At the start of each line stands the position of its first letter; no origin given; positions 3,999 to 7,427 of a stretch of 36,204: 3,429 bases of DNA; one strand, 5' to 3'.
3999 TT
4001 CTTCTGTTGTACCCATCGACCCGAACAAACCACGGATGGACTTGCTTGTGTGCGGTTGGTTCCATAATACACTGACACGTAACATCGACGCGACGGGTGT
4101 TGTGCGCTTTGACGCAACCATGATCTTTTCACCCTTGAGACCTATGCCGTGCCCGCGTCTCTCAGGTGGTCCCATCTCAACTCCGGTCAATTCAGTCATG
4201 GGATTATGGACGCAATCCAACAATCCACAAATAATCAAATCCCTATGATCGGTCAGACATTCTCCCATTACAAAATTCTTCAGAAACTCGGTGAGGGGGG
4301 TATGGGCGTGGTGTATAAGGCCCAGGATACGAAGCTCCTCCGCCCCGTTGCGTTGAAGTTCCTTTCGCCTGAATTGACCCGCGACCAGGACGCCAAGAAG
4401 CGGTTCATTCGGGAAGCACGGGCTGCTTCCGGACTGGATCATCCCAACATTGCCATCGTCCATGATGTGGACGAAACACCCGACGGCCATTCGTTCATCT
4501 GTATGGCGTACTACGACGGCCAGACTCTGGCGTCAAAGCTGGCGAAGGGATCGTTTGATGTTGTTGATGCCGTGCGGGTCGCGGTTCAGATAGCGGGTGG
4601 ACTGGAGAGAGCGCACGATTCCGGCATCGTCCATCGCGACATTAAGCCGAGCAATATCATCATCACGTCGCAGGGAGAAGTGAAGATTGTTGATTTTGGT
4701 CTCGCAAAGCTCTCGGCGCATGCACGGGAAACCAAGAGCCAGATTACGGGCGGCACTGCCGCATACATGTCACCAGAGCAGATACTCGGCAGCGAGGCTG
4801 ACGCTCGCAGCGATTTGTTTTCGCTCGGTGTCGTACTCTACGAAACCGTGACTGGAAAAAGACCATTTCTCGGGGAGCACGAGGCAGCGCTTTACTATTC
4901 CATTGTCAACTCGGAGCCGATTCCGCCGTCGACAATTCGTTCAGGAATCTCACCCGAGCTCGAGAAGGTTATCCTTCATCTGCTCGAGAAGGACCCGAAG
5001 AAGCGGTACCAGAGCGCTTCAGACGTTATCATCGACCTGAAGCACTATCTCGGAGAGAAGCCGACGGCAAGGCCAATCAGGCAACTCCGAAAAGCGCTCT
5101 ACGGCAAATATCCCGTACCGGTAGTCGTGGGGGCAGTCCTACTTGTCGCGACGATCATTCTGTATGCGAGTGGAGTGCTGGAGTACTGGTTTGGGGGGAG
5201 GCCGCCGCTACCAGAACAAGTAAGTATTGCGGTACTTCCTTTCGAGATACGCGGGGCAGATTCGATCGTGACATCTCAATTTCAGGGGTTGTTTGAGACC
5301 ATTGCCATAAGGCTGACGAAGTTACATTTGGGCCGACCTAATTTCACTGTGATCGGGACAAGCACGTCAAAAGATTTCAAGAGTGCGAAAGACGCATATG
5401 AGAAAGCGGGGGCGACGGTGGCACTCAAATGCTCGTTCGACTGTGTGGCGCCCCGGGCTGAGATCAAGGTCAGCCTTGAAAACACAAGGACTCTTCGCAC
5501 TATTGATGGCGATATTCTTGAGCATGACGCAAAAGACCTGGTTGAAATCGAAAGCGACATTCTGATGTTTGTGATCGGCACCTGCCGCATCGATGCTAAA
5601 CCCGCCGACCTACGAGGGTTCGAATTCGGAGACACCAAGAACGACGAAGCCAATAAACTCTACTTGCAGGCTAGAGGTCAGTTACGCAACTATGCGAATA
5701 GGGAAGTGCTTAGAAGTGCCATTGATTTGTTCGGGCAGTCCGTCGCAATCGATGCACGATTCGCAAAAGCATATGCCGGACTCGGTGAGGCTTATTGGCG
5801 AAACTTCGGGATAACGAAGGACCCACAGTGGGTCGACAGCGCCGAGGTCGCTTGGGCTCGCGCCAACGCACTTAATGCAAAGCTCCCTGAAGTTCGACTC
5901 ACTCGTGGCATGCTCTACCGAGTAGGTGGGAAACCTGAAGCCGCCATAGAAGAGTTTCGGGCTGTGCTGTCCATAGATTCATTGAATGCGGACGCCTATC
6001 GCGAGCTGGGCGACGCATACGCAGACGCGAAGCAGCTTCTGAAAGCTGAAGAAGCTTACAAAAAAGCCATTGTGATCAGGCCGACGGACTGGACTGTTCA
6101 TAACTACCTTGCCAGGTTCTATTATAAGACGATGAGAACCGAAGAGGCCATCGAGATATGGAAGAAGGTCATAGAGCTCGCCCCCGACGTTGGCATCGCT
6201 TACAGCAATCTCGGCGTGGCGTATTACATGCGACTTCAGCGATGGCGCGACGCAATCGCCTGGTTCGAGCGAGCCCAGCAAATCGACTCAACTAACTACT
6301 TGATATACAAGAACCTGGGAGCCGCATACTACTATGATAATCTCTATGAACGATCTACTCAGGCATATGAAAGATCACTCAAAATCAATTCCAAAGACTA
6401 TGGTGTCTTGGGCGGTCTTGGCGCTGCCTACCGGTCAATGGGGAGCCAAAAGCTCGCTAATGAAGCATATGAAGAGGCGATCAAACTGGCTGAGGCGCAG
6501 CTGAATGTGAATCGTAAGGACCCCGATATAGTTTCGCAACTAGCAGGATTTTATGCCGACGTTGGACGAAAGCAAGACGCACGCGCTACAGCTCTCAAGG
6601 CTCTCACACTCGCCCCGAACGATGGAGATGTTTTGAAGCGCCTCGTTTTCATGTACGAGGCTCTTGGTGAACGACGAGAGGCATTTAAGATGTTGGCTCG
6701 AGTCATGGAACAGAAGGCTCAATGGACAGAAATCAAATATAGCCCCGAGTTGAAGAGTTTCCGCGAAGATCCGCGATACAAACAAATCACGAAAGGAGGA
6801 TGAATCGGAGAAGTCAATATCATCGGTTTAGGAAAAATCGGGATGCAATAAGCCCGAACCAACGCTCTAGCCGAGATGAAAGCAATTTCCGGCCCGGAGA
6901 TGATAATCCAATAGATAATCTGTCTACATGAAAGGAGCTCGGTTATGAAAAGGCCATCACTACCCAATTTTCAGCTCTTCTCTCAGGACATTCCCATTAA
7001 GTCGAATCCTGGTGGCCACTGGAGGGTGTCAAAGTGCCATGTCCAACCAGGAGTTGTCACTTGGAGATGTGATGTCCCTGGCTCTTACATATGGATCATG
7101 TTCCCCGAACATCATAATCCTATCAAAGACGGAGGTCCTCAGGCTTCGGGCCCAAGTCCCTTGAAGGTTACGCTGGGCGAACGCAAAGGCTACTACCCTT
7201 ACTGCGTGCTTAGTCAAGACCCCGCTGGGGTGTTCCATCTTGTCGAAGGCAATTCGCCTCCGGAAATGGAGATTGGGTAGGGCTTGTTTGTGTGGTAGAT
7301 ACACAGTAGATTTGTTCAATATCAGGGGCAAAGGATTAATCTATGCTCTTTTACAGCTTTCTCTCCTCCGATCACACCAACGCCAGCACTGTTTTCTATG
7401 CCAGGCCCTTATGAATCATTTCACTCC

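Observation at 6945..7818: Tandem divergent paralogs of an unrecognised ~112-aa protein with an invariant C-terminal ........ tail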

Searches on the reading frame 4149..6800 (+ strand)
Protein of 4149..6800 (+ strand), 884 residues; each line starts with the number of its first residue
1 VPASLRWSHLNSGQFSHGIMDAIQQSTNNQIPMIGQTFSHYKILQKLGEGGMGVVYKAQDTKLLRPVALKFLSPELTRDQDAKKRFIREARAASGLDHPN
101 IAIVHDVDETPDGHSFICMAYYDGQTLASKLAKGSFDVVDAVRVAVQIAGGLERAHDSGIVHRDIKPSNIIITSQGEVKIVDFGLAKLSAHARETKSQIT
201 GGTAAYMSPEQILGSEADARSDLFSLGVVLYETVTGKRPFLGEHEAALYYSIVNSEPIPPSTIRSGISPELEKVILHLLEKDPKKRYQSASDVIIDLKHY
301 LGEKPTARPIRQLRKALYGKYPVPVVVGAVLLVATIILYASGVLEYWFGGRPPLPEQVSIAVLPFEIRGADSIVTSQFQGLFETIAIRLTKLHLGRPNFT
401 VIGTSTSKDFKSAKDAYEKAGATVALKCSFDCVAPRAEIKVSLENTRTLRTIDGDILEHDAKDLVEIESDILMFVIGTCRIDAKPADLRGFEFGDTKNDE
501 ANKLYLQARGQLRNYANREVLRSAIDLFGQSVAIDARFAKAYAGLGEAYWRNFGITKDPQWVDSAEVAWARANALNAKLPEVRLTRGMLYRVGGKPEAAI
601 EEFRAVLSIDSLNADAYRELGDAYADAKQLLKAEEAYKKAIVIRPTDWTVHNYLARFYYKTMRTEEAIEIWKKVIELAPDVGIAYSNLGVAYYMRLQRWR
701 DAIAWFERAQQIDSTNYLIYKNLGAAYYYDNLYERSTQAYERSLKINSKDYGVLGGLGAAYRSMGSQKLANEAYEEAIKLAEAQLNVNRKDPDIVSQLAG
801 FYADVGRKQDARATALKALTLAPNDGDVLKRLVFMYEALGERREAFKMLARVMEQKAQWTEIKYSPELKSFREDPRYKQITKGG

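Call 27: search_protein_families(library=pfam, proteins=[window:4149-6800:+], max_evalue=0.001)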
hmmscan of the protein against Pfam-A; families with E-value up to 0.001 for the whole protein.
window:4149-6800:+ (884 aa): 19 families
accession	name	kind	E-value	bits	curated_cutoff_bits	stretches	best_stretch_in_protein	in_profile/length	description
PF00069.31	Pkinase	-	2.9e-51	174.9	31.7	1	41-288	1-253/263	Protein kinase domain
PF07714.23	PK_Tyr_Ser-Thr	-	7.6e-35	120.9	23.1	1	42-287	2-249/258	Protein tyrosine and serine/threonine kinase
PF13414.12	TPR_11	-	7.8e-27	93.1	26.8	4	589-625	3-39/42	TPR repeat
PF07719.23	TPR_2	-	7.2e-26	88.6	27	1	614-647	1-34/34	Tetratricopeptide repeat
PF00515.34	TPR_1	-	1.1e-25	88.8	27.8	1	614-647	1-34/34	Tetratricopeptide repeat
PF13431.12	TPR_17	-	9.6e-19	66.5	24.4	0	636-669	1-34/34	Tetratricopeptide repeat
PF14559.12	TPR_19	-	4.6e-18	65.7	25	1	626-687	3-63/68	Tetratricopeptide repeat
PF13424.12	TPR_12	-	6.6e-17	61.9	30.1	1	650-712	5-74/77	Tetratricopeptide repeat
PF13181.12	TPR_8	-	9.9e-17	60.1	25.7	0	614-646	1-33/34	Tetratricopeptide repeat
PF13432.12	TPR_16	-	6.3e-15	55.7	32.7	2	584-647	1-64/65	Tetratricopeptide repeat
PF13428.12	TPR_14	-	1.4e-14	53.6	23.5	0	615-656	2-43/44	Tetratricopeptide repeat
PF13374.12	TPR_10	-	2.8e-10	40.3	27.5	0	684-709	4-28/42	Tetratricopeptide repeat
PF13429.12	TPR_15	-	8e-07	29.2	26.2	0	788-854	142-208/280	Tetratricopeptide repeat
PF17667.7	Pkinase_fungal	-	1.6e-06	27.5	24.1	1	156-227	304-380/387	Fungal protein kinase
PF13176.12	TPR_7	-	1.8e-06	28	27.9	0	684-709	1-25/36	Tetratricopeptide repeat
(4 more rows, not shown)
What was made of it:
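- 4149..6803 (+): Single-pass Hanks-type Ser/Thr kinase. Catalytic domain is aa 41-288, the TM helix about aa 319-341, and the ectodomain carries a TPR array (aa ~570-860). Orthologs start at M33 (nt 4245). Pfam Pkinase 2.9e-51 plus many TPR models (call 27).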

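Call 58: search_protein_families(library=padloc, proteins=[window:4149-6800:+], max_evalue=0.01)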
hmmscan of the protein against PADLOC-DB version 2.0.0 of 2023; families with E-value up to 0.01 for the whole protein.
window:4149-6800:+ (884 aa): 35 families (the best 25 are shown)
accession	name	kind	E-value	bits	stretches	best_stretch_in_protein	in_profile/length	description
PDLC04042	PD-T4-6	-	4e-91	303.7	1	38-306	8-278/292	-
PDLC04060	PD-T4-6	-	2.6e-88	295.1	1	33-300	1-269/486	-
PDLC04061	PD-T4-6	-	2.7e-87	292.4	1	39-303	16-286/510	-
PDLC04053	PD-T4-6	-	4e-86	287.3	1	35-312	5-283/311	-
PDLC04040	PD-T4-6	-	2.3e-77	259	1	47-310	2-276/547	-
PDLC04043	PD-T4-6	-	7.5e-77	257.3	1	34-305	10-282/452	-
PDLC04138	mad6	-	1.2e-75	253.8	1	29-306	41-319/659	mads_6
PDLC04054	PD-T4-6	-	1.5e-74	249.5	1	36-309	7-282/347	-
PDLC04052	PD-T4-6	-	1.6e-74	249.9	1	40-307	10-284/496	-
PDLC04057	PD-T4-6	-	6.3e-74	247.6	1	33-310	1-280/443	-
PDLC04047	PD-T4-6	-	5.6e-72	240.6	1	37-304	8-276/327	-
PDLC04039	PD-T4-6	-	9.2e-72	240.5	1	34-306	9-281/458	-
PDLC04041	PD-T4-6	-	3.9e-67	225.4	1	34-298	23-291/443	-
PDLC04048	PD-T4-6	-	1.1e-64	217.1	1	34-302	4-274/354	-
PDLC04064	PD-T4-6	-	2.4e-61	205.8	1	30-303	11-283/369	-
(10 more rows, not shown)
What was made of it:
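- On Known anti-phage defence or phage protein families: The kinase matches only through its generic kinase domain (call 58).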

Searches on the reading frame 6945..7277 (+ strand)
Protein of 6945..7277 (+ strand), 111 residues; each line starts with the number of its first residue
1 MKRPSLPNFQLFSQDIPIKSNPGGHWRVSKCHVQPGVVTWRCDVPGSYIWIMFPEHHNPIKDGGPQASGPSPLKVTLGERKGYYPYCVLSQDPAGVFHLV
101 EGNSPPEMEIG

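Call 4: search_protein_families(library=pfam, proteins=[window:6945-7277:+], max_evalue=10)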
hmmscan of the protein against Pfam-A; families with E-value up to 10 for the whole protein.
window:6945-7277:+ (111 aa): 1 family
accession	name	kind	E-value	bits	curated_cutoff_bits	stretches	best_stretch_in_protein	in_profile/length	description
PF23523.1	Microp_apicomplexa_13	-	0.06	13.6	27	1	37-62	17-42/68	Apicomplexa microprotein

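Call 5: search_protein_families(library=ncbifam, proteins=[window:6945-7277:+], max_evalue=10)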
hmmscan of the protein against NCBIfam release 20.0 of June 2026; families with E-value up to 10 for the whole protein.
window:6945-7277:+ (111 aa): 0 families

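Call 8: find_homologous_proteins(query=window:6945-7277:+, max_evalue=0.01)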
Query window:6945-7277:+ (111 aa): 1 proteins with E <= 0.01 among 1 candidates.
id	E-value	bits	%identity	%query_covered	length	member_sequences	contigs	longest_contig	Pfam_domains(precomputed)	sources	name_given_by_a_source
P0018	7.0e-74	264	100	100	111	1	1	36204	-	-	-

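Call 58: search_protein_families(library=padloc, proteins=[window:6945-7277:+], max_evalue=0.01)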
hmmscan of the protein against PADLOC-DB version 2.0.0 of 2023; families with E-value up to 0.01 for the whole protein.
window:6945-7277:+ (111 aa): 0 families

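Call 59: search_protein_families(library=phrogs, proteins=[window:6945-7277:+], max_evalue=0.01)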
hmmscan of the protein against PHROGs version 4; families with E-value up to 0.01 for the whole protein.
window:6945-7277:+ (111 aa): 0 families
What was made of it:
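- On Known anti-phage defence or phage protein families: A and B have no matches (calls 58, 59).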

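Call 70: predict_structure(protein=P0018)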
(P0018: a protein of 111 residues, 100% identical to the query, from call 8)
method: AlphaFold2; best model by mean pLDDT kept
length: 111 residues; sequences in the alignment: 1
mean_pLDDT: 36.5   pTM: 0.24
mean pLDDT of the five models: 36.5, 35.1, 34.9, 34.1, 30.9
residues with pLDDT >= 90: 0; 70-90: 0; 50-70: 1; < 50: 110
segments of 3 or more residues with pLDDT < 50: 1-50, 52-111
pLDDT, mean of each block of 10 residues (from residue 1): 30 34 37 43 44 43 32 31 34 40 33 30
secondary structure, 60 per line:
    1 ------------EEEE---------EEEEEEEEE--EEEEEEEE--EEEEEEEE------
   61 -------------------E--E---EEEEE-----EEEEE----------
elements in order: E13-16 E26-34 E37-44 E47-54 E87-91 E97-101
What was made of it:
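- Tried and rejected: AlphaFold2 of A. I submitted A without an alignment and it failed (pLDDT 36, call 70).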
